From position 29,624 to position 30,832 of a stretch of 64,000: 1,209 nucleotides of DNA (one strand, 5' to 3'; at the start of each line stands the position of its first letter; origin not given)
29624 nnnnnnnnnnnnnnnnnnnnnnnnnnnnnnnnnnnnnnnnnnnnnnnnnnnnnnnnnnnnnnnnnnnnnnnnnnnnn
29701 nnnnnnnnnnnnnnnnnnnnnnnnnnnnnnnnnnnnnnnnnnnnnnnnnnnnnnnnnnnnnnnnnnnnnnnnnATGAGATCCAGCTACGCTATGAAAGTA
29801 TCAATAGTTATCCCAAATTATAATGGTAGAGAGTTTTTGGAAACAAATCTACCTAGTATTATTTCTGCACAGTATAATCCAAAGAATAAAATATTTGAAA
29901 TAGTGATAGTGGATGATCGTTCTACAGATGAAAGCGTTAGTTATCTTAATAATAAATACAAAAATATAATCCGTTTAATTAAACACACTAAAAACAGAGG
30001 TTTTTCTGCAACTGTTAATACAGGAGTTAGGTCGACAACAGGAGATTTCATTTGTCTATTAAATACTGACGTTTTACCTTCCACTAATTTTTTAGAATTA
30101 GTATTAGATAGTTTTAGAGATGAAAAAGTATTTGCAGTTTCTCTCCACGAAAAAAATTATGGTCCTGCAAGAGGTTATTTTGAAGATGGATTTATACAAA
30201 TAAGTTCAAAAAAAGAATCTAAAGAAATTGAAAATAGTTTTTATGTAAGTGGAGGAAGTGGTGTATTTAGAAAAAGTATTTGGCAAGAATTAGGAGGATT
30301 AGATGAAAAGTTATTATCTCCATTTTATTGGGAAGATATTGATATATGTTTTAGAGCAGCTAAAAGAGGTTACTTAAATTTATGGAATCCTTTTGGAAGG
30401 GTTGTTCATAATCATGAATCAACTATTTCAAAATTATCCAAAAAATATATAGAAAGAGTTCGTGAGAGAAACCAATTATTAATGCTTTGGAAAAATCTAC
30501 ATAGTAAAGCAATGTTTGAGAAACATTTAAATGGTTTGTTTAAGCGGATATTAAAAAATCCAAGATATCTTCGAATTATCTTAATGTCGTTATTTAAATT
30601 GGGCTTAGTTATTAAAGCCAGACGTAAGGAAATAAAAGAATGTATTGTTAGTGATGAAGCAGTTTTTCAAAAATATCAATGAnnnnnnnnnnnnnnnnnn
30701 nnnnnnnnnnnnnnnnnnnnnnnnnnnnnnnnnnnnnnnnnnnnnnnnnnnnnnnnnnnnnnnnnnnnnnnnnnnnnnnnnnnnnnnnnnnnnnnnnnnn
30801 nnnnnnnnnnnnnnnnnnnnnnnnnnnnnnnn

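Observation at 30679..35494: Family B triplet: GT-C-like proteins with an H/MQDDL (Asp-Asp) first-loop motif and a conserved PCRWVPD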

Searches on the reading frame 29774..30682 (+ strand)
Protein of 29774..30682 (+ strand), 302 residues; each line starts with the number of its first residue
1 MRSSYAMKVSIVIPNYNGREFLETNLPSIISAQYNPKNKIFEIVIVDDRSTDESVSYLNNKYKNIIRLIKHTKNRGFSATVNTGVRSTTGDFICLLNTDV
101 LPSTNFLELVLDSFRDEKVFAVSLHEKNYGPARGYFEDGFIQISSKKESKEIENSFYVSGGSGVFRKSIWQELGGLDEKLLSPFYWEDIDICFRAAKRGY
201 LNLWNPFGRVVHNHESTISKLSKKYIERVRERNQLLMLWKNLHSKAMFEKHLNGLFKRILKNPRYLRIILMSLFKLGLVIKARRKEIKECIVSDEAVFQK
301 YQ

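Call 18: search_protein_families(library=pfam, proteins=[window:29774-30682:+], max_evalue=0.01)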
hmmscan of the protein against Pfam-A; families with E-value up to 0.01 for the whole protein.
window:29774-30682:+ (302 aa): 4 families
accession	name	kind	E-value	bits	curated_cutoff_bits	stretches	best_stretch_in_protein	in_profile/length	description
PF00535.33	Glycos_transf_2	-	9.4e-25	87.9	23.3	1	10-170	1-165/168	Glycosyl transferase family 2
PF13641.12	Glyco_tranf_2_3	-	1.2e-14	55.3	27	1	9-201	3-200/230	Glycosyltransferase like family 2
PF10111.15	Glyco_tranf_2_2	-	4.2e-08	33.4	27.3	1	10-198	1-202/276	Glycosyltransferase like family 2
PF13632.12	Glyco_trans_2_3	-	1.6e-05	25.2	27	1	93-218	2-129/198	Glycosyl transferase family group 2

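Call 19: search_solved_structures(query=window:29774-30682:+, max_evalue=0.01)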
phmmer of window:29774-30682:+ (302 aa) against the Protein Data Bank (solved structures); distinct sequences matched with E-value up to 0.01: 28.
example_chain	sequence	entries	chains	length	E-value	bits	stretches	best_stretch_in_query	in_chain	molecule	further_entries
2z87_A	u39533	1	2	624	2.5e-15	59.7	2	9-223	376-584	Chondroitin synthase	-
2z86_A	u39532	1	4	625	2.5e-15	59.7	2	9-223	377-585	Chondroitin synthase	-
6yv7_B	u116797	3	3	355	2.6e-12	49.8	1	4-177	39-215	Glycosyl transferase, family 2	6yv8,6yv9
6yv7_A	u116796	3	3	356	2.6e-12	49.8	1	4-177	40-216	Glycosyl transferase, family 2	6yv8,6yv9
5mlz_A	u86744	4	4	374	1.9e-10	43.6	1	6-120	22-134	Dolichol monophosphate mannose synthase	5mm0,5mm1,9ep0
6p61_A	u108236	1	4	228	5.8e-10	42.1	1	6-109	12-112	Glycosyltransferase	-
6h1j_A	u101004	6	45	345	6.5e-09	38.6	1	7-113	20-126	Probable ss-1,3-N-acetylglucosaminyltransferase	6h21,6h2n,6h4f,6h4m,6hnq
5tze_C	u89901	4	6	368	1.3e-07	34.3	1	7-104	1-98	Glycosyl transferase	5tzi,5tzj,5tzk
5hea_A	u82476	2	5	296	1.3e-07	34.3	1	9-110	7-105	Putative glycosyltransferase (GalT1)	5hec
5tz8_A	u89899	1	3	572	2.2e-07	33.6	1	7-103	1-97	Glycosyl transferase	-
3bcv_A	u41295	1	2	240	4.6e-06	29.3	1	6-101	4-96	Putative glycosyltransferase protein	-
9b8v_E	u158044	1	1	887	1.5e-05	27.6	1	8-206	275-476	Cellulose synthase catalytic subunit [UDP-forming]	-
7lby_A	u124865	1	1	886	1.5e-05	27.6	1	8-206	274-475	Cellulose synthase catalytic subunit [UDP-forming]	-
9fmv_A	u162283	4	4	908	1.5e-05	27.5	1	8-206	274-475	Cellulose synthase catalytic subunit [UDP-forming]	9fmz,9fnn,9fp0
9hwj_A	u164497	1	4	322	4.2e-05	26.1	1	7-101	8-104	Undecaprenyl-phosphate 4-deoxy-4-formamido-L-arabinose transferase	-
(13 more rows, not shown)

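Call 45: search_protein_families(library=ncbifam, proteins=[window:29774-30682:+], max_evalue=0.001)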
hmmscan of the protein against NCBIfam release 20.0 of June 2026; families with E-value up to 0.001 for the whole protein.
window:29774-30682:+ (302 aa): 20 families
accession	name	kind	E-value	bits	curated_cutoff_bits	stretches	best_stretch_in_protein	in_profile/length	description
TIGR03965.1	mycofact_glyco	equivalog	4e-27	95.2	280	1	6-222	73-290/467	mycofactocin biosynthesis glycosyltransferase MftF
NF041875.1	EPS_EpsD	equivalog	6e-17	62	370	1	9-218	1-213/325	exopolysaccharide biosynthesis glycosyltransferase EpsD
TIGR03937.1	PgaC_IcaA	equivalog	4.7e-15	55.4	422.3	1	6-118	44-154/407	poly-beta-1,6-N-acetyl-D-glucosamine synthase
NF007482.0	PRK10073.1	equivalog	5.9e-14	51.8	423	1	5-100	4-96/334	glycosyltransferase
TIGR04283.1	glyco_like_mftF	equivalog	5e-12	45.9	182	1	9-127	1-114/221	TIGR04283 family arsenosugar biosynthesis glycosyltransferase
NF053739.1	GlytfEpsEBac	equivalog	1.1e-11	44.2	450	1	8-206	2-198/265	glycosyltransferase EpsE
NF038299.1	EPS_HpsN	equivalog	1.8e-11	43.6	425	1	8-117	2-109/317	hormogonium polysaccharide biosynthesis glycosyltransferase HpsN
NF047683.1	TeichurnBiosyTuaG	equivalog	1.2e-10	41.5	400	1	7-124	6-120/252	teichuronic acid biosynthesis protein TuaG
NF047588.1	GlcsyltransPgfSStrep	equivalog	5.8e-10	38.9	500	1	7-116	1-112/308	glycosyltransferase PgfS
NF038302.1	EPS_HpsE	equivalog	3.5e-09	36.1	300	1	8-109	2-106/307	hormogonium polysaccharide biosynthesis glycosyltransferase HpsE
NF007986.1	PRK10714.1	equivalog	7.2e-09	35.1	529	1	7-101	6-102/316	undecaprenyl-phosphate 4-deoxy-4-formamido-L-arabinose transferase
NF041394.1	GtaseAglG_Halo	equivalog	2.2e-08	33.7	440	1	7-179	1-177/304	glucosyl-dolichyl phosphate glucuronosyltransferase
TIGR03111.1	glyc2_xrt_Gpos1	hypoth_equivalog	9.2e-08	31.3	363.95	1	7-119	49-162/439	TIGR03111 family XrtG-associated glycosyltransferase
NF050819.1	PolSacchBiosHfsG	equivalog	1.5e-07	30.9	500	1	25-112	23-115/302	polysaccharide biosynthesis protein HfsG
TIGR01556.1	rhamnosyltran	subfamily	2.3e-07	30.3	200.55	1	39-214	20-200/281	rhamnosyltransferase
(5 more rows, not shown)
